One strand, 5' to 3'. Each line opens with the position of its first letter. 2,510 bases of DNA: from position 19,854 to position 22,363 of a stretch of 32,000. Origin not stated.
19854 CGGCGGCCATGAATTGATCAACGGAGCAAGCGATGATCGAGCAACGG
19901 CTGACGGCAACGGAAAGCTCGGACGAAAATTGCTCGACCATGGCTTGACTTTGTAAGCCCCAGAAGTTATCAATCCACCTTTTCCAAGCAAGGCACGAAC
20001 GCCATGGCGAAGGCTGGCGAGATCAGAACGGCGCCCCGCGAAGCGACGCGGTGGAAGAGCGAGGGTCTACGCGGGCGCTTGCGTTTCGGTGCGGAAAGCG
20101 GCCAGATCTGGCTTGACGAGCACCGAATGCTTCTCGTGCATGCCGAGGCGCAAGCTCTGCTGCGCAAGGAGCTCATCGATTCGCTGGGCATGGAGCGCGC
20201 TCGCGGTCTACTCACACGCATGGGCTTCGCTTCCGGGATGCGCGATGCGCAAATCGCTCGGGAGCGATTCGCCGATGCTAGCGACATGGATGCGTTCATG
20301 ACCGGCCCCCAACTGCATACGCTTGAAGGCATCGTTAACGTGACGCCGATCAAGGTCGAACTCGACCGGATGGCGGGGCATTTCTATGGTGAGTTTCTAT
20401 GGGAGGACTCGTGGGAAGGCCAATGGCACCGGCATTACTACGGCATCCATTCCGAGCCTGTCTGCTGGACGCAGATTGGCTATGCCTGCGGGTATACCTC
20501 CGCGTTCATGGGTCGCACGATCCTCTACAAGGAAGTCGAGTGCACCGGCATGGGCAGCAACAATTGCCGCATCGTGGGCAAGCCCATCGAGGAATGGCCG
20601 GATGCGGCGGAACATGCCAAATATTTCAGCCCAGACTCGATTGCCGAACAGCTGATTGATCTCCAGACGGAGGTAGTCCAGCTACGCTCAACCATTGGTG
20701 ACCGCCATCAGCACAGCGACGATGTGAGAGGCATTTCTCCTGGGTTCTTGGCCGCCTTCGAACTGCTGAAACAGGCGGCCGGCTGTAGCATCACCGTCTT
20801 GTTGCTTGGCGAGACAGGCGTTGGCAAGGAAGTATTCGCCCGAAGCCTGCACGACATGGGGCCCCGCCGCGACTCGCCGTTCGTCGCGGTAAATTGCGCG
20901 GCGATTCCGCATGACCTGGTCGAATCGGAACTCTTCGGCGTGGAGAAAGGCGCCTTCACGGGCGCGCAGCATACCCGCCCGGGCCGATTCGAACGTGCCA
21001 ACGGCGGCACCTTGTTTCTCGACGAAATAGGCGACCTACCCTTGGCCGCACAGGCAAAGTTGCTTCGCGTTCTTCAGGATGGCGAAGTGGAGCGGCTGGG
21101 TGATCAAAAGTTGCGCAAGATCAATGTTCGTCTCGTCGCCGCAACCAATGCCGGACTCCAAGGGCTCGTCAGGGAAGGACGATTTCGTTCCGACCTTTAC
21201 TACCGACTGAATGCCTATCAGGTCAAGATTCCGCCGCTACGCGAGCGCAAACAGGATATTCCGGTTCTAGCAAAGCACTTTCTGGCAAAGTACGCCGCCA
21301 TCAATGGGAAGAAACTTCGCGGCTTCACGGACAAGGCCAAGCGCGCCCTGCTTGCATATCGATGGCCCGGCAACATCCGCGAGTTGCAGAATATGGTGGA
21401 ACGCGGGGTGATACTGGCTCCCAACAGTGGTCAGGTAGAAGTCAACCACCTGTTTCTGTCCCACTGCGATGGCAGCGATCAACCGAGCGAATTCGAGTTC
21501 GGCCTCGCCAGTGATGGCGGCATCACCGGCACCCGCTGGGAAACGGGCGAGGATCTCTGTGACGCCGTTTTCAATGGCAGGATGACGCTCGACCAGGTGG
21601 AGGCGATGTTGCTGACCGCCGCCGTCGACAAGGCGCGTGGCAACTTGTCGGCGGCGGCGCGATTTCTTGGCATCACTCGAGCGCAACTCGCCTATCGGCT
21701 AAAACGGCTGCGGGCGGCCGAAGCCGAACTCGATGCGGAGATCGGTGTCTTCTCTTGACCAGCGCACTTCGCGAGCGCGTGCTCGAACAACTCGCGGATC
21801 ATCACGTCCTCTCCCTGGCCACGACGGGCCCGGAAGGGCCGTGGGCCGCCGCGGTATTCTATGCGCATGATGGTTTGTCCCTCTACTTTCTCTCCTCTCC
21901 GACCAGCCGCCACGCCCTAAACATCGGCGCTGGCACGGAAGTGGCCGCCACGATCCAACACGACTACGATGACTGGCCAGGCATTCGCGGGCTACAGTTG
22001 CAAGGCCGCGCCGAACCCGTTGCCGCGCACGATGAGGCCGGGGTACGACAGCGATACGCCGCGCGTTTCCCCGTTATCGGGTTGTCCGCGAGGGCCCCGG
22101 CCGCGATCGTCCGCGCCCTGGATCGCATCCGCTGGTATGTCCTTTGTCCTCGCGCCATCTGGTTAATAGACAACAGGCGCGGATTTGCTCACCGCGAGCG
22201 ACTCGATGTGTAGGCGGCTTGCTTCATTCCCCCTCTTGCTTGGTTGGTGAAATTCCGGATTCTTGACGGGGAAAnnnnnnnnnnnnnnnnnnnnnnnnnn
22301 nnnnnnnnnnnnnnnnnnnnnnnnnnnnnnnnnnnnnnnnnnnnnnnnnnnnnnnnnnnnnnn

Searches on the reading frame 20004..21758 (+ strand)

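Call 61: search_protein_families(library=pfam, proteins=[window:20004-21758:+], max_evalue=0.00001)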
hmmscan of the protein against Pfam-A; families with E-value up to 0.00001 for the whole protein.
window:20004-21758:+ (584 aa): 8 families
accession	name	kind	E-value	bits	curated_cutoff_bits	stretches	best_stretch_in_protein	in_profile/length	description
PF00158.32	Sigma54_activat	-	8.4e-68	227.7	20.2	1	245-407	5-167/168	Sigma-54 interaction domain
PF06505.16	XylR_N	-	2.6e-41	139.9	23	1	22-121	2-101/101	Activator of aromatic catabolism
PF25601.1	AAA_lid_14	-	1.3e-24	86.3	27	1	413-485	1-72/87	AAA+ ATPase lid domain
PF14532.12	Sigma54_activ_2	-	8.5e-21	75.1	25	1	252-412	11-138/138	Sigma-54 interaction domain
PF02954.25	HTH_8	-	4.2e-12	46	22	1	528-569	1-42/42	Bacterial regulatory protein, Fis family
PF02830.23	V4R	-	4.1e-08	33.6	31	1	134-193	2-61/62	V4R domain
PF01078.27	Mg_chelatase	-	2.6e-06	27.4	20.3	0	255-408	15-184/207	Magnesium chelatase, subunit ChlI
PF07728.20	AAA_5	-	4.3e-06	27.2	22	1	265-383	2-123/139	AAA domain (dynein-related subfamily)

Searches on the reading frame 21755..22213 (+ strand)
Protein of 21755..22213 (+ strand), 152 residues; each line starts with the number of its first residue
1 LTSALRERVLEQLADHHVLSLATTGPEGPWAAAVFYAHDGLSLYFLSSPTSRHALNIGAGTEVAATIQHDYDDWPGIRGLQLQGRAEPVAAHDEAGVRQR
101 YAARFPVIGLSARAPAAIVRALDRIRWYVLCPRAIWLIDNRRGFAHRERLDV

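Call 74: search_protein_families(library=pfam, proteins=[window:21755-22213:+], max_evalue=0.00001)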
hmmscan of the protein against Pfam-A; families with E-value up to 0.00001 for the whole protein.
window:21755-22213:+ (152 aa): 2 families
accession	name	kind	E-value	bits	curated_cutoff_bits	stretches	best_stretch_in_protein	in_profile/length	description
PF01243.27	PNPOx_N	-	5.4e-09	36.9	28.1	1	6-105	2-97/120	Pyridoxamine 5'-phosphate oxidase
PF12900.13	Pyridox_ox_2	-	3.6e-06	27.4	27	1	6-95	2-97/140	Pyridoxamine 5'-phosphate oxidase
